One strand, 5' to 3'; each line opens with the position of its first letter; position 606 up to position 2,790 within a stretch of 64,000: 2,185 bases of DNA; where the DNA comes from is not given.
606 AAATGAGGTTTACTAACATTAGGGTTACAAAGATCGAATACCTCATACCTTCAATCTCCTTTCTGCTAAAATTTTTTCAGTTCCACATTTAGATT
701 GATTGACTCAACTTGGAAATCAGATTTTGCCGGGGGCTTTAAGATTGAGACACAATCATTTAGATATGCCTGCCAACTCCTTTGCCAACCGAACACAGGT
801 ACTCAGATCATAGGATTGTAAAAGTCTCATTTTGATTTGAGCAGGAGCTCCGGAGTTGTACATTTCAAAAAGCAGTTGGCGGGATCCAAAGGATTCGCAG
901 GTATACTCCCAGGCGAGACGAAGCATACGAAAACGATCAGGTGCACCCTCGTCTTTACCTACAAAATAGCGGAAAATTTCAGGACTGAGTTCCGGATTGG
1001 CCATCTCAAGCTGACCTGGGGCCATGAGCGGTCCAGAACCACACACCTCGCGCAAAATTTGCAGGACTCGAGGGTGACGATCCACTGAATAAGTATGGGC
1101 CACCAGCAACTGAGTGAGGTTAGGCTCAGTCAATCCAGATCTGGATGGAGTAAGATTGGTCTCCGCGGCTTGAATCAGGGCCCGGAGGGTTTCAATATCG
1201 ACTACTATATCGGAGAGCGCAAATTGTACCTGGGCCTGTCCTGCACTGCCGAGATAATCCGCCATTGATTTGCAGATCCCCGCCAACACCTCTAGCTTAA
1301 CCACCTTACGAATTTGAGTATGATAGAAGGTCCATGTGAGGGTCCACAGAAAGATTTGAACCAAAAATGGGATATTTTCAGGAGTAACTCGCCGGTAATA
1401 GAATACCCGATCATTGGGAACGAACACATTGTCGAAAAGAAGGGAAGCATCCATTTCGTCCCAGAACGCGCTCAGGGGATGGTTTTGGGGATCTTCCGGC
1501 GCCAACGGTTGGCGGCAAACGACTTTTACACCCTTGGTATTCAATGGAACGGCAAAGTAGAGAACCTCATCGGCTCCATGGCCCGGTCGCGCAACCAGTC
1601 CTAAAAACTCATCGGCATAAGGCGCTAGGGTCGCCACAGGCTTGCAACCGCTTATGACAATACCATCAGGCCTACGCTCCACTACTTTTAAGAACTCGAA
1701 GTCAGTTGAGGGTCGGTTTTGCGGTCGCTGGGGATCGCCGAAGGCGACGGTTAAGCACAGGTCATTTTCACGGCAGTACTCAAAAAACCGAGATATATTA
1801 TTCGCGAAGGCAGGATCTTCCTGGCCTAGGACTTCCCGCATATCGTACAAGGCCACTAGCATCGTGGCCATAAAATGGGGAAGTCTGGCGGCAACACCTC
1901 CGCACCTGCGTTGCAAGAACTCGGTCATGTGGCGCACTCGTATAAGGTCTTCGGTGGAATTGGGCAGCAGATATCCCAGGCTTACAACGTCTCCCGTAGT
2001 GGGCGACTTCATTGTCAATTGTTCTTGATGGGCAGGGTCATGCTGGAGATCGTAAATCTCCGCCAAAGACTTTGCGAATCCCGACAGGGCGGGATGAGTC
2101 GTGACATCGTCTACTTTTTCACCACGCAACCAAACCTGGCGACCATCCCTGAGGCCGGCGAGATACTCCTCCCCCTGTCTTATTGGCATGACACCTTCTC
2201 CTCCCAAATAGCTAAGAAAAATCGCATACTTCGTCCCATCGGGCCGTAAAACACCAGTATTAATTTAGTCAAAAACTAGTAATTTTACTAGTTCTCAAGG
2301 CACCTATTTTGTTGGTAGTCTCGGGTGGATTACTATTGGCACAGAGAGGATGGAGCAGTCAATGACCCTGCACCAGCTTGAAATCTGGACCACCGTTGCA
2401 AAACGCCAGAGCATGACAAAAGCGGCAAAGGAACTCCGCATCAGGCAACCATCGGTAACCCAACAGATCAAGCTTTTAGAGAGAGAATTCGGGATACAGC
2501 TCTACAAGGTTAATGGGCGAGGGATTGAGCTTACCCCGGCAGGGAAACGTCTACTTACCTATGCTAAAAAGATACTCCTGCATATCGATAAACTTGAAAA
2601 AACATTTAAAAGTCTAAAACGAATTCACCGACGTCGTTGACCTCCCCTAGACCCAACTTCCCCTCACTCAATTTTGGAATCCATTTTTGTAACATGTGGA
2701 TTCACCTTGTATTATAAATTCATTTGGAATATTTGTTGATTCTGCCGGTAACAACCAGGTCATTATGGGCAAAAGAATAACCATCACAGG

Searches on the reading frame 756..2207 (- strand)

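Call 7: search_protein_families(library=pfam, proteins=[window:756-2207:-], max_evalue=0.01)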
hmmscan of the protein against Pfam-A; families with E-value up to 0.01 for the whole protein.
window:756-2207:- (483 aa): 3 families
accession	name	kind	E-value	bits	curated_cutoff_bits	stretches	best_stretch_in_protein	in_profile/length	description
PF11794.13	HpaB_N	-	1.4e-77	261.4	35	1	12-269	2-269/270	4-hydroxyphenylacetate 3-hydroxylase N terminal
PF03241.18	HpaB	-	9.8e-46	155.9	25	1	291-480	12-202/202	4-hydroxyphenylacetate 3-hydroxylase C terminal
PF02770.24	Acyl-CoA_dh_M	-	0.00011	22.7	33.3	1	174-229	17-75/97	Acyl-CoA dehydrogenase, middle domain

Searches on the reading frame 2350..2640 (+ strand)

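Call 7: search_protein_families(library=pfam, proteins=[window:2350-2640:+], max_evalue=0.01)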
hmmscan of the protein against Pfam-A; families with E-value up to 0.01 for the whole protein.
window:2350-2640:+ (96 aa): 1 family
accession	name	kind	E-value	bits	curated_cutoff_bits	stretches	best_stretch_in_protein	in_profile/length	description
PF00126.33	HTH_1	-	1.1e-18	67.4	26.6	1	7-66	1-60/60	Bacterial regulatory helix-turn-helix protein, lysR family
